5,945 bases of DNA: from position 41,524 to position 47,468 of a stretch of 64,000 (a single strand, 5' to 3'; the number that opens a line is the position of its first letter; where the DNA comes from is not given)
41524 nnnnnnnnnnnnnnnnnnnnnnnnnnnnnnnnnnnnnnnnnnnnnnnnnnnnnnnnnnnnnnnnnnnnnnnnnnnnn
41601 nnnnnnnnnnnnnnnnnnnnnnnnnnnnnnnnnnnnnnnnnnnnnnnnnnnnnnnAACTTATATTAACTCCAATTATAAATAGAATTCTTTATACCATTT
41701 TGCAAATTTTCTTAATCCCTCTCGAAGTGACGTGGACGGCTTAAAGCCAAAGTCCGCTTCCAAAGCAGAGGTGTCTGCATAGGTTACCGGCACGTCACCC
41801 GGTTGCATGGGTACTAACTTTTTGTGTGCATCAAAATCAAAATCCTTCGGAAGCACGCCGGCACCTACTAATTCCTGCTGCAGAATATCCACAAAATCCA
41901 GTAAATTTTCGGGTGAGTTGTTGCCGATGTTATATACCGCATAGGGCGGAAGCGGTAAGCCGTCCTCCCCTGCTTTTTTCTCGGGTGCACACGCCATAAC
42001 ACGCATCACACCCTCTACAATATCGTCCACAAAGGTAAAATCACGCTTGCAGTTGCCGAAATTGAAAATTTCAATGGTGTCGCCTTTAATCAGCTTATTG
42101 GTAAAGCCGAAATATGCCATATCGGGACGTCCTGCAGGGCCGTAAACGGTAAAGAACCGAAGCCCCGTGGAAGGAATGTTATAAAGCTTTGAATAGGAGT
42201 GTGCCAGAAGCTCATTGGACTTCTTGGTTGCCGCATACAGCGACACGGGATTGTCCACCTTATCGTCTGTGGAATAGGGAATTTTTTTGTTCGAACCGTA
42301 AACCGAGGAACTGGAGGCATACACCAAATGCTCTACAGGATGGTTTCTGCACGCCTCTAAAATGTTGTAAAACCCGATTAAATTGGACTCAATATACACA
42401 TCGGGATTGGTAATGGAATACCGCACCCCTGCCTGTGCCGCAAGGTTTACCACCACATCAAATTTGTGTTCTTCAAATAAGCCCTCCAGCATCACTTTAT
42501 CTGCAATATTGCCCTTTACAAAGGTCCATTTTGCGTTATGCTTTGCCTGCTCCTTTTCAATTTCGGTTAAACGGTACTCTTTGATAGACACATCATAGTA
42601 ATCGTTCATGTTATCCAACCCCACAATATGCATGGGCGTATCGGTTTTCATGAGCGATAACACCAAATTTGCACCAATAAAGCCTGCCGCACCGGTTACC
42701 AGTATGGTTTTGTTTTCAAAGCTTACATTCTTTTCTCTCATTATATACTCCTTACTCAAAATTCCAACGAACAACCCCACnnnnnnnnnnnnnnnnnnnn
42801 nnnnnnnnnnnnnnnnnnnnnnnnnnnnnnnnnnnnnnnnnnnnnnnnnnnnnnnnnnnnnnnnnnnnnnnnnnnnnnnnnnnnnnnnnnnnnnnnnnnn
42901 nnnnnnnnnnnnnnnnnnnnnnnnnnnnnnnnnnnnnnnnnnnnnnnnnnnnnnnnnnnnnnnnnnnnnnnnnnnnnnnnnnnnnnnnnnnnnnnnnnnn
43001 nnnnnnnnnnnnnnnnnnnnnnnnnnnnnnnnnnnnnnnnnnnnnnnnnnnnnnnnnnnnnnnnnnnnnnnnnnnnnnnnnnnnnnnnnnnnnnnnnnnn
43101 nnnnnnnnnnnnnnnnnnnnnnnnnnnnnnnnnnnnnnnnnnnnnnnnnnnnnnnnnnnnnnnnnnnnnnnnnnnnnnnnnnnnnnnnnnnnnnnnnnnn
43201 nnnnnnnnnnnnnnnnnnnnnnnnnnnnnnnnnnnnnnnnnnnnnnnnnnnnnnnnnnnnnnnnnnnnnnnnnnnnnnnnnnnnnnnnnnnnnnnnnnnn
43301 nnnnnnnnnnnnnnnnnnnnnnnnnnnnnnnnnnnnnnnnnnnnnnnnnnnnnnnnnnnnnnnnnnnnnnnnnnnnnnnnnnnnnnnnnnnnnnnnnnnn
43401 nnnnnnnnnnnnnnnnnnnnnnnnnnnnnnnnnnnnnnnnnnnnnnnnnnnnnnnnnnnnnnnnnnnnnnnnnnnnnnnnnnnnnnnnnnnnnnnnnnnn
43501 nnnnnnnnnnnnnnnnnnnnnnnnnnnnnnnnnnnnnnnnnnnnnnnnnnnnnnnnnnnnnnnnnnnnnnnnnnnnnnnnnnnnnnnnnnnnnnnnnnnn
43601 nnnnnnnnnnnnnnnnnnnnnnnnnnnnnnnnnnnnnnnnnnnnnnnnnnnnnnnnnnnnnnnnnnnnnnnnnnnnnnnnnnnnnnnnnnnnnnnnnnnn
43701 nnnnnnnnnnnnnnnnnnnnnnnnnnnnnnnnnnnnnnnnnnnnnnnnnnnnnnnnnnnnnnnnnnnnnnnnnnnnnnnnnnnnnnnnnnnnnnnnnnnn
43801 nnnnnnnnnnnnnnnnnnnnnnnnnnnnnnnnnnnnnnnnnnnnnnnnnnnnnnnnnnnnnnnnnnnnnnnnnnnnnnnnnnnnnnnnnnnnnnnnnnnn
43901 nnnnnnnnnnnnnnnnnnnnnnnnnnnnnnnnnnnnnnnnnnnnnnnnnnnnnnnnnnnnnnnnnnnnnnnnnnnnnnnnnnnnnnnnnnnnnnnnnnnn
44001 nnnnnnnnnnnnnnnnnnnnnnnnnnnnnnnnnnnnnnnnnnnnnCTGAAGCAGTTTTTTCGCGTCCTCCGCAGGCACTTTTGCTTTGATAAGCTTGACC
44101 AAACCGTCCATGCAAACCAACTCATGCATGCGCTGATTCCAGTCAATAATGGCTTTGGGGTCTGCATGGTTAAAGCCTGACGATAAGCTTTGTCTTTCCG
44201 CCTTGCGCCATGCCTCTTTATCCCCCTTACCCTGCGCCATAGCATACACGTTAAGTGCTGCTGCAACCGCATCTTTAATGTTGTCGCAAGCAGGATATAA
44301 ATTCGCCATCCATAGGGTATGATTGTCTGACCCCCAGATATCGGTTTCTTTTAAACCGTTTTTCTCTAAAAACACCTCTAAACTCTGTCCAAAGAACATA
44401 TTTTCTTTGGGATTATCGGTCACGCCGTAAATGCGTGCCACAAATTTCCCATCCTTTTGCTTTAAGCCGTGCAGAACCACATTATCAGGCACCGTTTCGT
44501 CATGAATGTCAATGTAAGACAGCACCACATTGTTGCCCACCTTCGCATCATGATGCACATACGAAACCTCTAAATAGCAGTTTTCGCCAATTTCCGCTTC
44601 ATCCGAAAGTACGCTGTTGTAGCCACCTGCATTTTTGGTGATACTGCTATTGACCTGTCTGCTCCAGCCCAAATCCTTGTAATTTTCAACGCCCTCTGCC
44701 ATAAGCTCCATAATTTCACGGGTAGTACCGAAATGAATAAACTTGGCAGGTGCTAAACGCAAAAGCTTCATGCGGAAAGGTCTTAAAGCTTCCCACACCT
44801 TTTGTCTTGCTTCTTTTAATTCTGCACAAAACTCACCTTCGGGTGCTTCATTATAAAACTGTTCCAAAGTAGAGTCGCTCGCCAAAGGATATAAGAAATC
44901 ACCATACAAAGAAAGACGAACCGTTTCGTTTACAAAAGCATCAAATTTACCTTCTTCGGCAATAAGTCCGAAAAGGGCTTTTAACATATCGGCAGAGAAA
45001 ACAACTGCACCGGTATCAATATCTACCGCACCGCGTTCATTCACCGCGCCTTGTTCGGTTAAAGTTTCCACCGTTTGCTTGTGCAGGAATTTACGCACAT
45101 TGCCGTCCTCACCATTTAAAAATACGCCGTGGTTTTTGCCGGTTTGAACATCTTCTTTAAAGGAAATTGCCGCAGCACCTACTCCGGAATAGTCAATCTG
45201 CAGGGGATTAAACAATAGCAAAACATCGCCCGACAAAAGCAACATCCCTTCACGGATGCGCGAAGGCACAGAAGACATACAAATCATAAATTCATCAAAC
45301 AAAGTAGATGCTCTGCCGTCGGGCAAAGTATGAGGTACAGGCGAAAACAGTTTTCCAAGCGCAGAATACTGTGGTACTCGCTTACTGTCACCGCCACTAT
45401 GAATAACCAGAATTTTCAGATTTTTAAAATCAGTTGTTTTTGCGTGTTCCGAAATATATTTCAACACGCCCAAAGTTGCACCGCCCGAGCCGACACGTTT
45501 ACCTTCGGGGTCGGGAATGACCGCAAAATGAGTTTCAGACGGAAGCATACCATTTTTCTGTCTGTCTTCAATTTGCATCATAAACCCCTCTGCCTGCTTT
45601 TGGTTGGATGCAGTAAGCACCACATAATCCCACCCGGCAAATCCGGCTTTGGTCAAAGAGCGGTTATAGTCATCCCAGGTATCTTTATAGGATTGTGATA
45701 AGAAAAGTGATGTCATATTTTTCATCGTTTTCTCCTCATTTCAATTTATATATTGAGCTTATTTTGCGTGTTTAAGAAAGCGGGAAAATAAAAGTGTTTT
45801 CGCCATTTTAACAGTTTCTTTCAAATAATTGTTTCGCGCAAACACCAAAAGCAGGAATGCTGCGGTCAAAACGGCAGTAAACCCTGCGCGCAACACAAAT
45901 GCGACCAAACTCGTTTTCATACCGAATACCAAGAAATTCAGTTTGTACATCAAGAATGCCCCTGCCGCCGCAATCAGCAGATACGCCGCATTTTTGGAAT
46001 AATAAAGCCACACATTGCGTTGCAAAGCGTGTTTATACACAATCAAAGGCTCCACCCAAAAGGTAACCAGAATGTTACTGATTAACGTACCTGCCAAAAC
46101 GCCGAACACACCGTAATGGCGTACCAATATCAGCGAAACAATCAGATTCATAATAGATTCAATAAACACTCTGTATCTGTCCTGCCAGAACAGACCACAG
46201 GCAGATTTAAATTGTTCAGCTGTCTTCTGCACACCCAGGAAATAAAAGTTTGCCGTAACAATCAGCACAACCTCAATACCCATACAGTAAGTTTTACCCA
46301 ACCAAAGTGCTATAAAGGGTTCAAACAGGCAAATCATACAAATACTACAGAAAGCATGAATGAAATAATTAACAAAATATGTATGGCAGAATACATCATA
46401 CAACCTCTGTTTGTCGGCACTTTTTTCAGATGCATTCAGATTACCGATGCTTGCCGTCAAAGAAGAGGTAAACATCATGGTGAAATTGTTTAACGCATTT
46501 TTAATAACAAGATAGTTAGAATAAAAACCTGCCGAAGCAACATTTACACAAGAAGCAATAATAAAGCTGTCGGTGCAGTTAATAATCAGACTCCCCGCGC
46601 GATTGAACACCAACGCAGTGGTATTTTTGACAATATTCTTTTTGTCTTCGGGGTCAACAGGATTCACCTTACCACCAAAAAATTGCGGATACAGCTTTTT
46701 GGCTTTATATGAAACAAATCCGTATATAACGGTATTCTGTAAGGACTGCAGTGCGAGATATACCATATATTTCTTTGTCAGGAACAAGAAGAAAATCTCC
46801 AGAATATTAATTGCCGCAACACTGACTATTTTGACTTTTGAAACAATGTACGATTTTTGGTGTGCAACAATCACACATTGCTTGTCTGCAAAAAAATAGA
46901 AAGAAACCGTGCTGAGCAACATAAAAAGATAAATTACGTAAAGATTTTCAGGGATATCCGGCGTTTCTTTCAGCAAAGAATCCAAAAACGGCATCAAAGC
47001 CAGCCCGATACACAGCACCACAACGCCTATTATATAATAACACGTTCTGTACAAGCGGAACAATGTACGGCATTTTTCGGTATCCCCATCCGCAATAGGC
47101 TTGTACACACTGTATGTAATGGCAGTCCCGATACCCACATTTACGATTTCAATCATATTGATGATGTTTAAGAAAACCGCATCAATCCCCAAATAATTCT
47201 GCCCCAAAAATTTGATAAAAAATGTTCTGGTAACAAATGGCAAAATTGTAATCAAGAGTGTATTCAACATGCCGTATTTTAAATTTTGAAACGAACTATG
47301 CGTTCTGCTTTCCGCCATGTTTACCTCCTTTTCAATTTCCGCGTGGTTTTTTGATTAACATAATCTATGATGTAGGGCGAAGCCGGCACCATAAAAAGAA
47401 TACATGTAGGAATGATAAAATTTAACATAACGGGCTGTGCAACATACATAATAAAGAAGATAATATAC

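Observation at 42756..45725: Fkp-like bifunctional fucokinase/GDP-fucose pyrophosphorylase inside a Gram-positive-type polysaccharide operon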

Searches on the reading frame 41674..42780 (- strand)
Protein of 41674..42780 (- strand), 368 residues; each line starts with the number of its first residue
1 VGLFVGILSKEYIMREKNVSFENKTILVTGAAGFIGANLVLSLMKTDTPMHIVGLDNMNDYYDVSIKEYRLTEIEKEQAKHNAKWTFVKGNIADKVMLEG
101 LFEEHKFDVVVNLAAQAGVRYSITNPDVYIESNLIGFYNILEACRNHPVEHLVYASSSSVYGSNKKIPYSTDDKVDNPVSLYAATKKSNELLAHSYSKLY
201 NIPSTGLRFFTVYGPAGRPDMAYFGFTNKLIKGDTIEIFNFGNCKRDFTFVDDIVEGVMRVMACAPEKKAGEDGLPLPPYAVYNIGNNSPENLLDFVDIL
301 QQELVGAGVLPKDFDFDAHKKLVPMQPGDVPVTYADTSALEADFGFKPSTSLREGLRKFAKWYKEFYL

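Call 6: search_protein_families(library=pfam, proteins=[window:41674-42780:-], max_evalue=0.001)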
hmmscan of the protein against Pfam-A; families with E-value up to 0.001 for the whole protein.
window:41674-42780:- (368 aa): 8 families
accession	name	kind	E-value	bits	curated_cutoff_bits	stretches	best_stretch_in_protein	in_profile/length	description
PF01370.27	Epimerase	-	6.5e-53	180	20.9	1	26-272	1-235/240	NAD dependent epimerase/dehydratase family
PF16363.11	GDP_Man_Dehyd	-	6e-50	171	27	1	27-358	1-331/332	GDP-mannose 4,6 dehydratase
PF01073.25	3Beta_HSD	-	2.4e-18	66.6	22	1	27-263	1-228/280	3-beta hydroxysteroid dehydrogenase/isomerase family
PF02719.21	Polysacc_synt_2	-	9.8e-17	61.5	20.2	1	26-200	1-156/293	Polysaccharide biosynthesis protein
PF04321.23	RmlD_sub_bind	-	5.2e-16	59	27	1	25-261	2-196/287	RmlD substrate binding domain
PF07993.18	NAD_binding_4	-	1.4e-09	37.9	20.1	1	28-214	1-209/258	Male sterility protein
PF13460.12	NAD_binding_10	-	0.00017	21.9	27.2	1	77-195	30-134/184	NAD(P)H-binding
PF05368.20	NmrA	-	0.0006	19.9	27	1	23-159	2-110/298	NmrA-like family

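Call 9: search_protein_families(library=ncbifam, proteins=[window:41674-42780:-], max_evalue=0.001)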
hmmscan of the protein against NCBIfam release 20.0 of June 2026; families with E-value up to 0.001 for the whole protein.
window:41674-42780:- (368 aa): 26 families (the best 25 are shown)
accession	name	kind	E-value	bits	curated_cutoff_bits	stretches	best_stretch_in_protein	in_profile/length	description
TIGR01181.1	dTDP_gluc_dehyt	equivalog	1.8e-46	158.7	365.1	1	26-365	2-313/321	dTDP-glucose 4,6-dehydratase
TIGR01179.1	galE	equivalog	4.3e-38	131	262.3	1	26-364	2-326/332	UDP-glucose 4-epimerase GalE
TIGR04180.1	EDH_00030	hypoth_equivalog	2.4e-34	118.8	475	1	26-264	1-227/297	NAD-dependent 4,6-dehydratase LegB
NF011728.1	PRK15181.1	equivalog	4.7e-33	114.6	760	1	20-364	12-338/348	Vi polysaccharide biosynthesis UDP-N-acetylglucosaminuronic acid C-4 epimerase TviC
NF007490.0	PRK10084.1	subfamily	4.1e-30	105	649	1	26-364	3-335/361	dTDP-glucose 4,6-dehydratase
TIGR02197.1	heptose_epim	equivalog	9.5e-30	103.8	274.6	1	26-365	1-315/316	ADP-glyceromanno-heptose 6-epimerase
NF007582.0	PRK10217.1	equivalog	4.5e-25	88.5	698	1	24-363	2-331/355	dTDP-glucose 4,6-dehydratase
NF007956.0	PRK10675.1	subfamily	1.9e-24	86.4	394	1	26-362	3-328/338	UDP-glucose 4-epimerase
NF043036.1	ErythonDh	equivalog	4.1e-20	72.2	325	1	26-232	3-199/321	D-erythronate dehydrogenase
TIGR02622.1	CDP_4_6_dhtase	equivalog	1.5e-19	70.4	278.45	1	21-200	2-172/352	CDP-glucose 4,6-dehydratase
TIGR01472.1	gmd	equivalog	1.2e-16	60.8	415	1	25-262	2-238/342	GDP-mannose 4,6-dehydratase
NF008872.0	PRK11908.1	equivalog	5.6e-14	51.9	294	1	24-326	2-290/349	bifunctional UDP-4-keto-pentose/UDP-xylose synthase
NF042422.1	oxyalk_red_OleD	equivalog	7.8e-14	51.8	580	1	26-262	3-215/329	2-alkyl-3-oxoalkanoate reductase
NF042423.1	oxyalk_red_Shew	equivalog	3.7e-13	49.3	580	1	20-216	5-178/331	2-alkyl-3-oxoalkanoate reductase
NF047922.1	GDPFucSynFcl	equivalog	4e-13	49.5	500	1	91-364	38-302/308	GDP-L-fucose synthase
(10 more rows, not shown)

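Call 28: search_solved_structures(query=window:41674-42741:-, max_evalue=1e-30)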
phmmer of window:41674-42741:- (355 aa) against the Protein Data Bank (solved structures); distinct sequences matched with E-value up to 1e-30: 9.
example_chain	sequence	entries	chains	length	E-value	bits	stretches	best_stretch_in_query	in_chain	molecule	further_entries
5u4q_A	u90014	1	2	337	3.9e-109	368.6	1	13-354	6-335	dTDP-glucose 4,6-dehydratase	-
10ke_A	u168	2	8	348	8.1e-42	147.2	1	13-353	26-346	Capsular polysaccharide biosynthesis protein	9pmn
6zl6_A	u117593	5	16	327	3e-41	145.3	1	13-354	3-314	Epimerase domain-containing protein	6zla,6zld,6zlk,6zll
3ruc_A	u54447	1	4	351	4.1e-41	144.9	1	6-353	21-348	WbgU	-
3ru7_A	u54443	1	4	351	1e-40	143.6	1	6-353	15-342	WbgU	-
3ru9_A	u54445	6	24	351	1e-40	143.5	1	6-353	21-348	WbgU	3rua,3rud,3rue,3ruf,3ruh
6zlj_A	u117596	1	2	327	1.1e-40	143.5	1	13-354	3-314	Epimerase domain-containing protein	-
3lu1_A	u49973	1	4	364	1.2e-40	143.3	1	6-353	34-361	WbgU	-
1sb8_A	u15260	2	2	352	1e-33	120.6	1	5-351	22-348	wbpP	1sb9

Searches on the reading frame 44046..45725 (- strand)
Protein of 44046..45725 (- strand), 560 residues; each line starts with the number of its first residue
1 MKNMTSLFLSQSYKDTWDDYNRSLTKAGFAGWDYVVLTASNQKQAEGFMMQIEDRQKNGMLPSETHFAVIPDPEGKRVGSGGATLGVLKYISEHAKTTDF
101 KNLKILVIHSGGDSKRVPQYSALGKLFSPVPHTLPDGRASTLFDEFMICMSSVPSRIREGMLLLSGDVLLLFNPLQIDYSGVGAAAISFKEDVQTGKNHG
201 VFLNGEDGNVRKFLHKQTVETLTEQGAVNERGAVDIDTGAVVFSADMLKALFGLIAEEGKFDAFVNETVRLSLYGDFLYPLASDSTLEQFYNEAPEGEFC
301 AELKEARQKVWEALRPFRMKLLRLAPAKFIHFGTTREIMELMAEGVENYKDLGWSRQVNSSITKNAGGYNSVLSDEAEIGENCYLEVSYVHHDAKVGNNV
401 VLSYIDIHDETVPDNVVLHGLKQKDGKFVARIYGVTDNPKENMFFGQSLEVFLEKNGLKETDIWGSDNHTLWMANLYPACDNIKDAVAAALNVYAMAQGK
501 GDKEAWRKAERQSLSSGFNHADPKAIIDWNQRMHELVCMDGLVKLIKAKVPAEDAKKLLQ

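Call 20: search_solved_structures(query=window:44046-45725:-, max_evalue=1, show_alignments=1)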
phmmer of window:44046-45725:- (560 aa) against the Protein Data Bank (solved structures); distinct sequences matched with E-value up to 1: 7.
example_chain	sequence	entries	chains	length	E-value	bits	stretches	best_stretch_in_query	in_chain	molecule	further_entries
9iis_A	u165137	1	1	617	8.5e-12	47.3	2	65-204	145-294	Ubiquitin-like protein SMT3,L-fucokinase/L-fucose-1-P guanylyltransferase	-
5yys_A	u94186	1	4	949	3.6e-11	45.3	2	66-204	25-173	L-fucokinase, L-fucose-1-P guanylyltransferase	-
9iit_A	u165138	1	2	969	3.8e-11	45.2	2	66-204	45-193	L-fucokinase/L-fucose-1-P guanylyltransferase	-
3r0s_A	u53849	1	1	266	0.0046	18.5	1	371-404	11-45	Acyl-[acyl-carrier-protein]--UDP-N-acetylglucosamine O-acyltransferase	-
4x1j_A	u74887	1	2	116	0.18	13.3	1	96-143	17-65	Neuroblastoma suppressor of tumorigenicity 1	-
4yu8_A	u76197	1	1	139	0.26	12.7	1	96-143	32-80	Neuroblastoma suppressor of tumorigenicity 1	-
8e62_A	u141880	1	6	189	0.79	11.1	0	376-403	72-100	UDP-N-acetylglucosamine acyltransferase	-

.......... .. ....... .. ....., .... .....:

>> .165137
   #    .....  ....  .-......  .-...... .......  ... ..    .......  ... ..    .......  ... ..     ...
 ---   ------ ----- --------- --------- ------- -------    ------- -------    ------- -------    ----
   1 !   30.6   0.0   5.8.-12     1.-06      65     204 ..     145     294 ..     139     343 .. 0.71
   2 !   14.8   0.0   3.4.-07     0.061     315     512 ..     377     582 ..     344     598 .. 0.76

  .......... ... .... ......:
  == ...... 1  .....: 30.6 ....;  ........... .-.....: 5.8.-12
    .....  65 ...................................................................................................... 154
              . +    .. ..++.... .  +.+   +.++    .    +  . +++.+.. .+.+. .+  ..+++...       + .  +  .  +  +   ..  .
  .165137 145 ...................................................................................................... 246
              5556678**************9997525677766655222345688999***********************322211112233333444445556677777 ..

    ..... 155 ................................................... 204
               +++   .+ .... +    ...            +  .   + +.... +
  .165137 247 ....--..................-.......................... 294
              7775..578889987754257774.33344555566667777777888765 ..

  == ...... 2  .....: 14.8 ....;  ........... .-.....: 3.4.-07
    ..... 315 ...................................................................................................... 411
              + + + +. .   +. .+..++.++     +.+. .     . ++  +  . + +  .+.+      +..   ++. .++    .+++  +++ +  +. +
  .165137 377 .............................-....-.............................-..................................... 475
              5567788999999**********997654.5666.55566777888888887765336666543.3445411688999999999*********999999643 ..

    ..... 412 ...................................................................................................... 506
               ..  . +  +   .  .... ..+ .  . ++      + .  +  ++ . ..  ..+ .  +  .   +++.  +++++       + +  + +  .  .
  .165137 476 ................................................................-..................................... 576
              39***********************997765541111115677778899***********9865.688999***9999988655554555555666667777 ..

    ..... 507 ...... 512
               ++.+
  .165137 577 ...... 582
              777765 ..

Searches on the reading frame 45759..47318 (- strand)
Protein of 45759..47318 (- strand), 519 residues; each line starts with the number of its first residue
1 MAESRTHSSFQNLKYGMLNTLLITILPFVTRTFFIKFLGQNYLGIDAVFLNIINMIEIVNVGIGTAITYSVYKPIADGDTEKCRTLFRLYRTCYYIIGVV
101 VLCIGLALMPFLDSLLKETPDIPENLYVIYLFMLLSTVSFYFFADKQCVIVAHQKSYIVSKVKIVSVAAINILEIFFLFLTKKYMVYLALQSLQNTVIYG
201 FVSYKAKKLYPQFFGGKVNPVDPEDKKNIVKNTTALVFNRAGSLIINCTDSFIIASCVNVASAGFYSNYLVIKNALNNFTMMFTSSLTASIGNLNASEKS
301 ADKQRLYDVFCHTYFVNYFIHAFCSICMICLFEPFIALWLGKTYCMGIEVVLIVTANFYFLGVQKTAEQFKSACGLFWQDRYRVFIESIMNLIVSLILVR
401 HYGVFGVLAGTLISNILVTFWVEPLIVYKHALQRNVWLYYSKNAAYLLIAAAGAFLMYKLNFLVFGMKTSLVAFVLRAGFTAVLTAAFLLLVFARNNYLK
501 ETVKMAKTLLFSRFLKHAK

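Call 6: search_protein_families(library=pfam, proteins=[window:45759-47318:-], max_evalue=0.001)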
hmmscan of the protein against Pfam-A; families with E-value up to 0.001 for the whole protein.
window:45759-47318:- (519 aa): 1 family
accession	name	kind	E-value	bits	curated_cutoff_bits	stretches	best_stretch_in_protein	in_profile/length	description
PF01554.23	MatE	-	0.0008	19.6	24.9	1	18-172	4-156/161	MatE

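Call 9: search_protein_families(library=ncbifam, proteins=[window:45759-47318:-], max_evalue=0.001)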
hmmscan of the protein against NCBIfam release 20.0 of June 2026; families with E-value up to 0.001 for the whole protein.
window:45759-47318:- (519 aa): 0 families
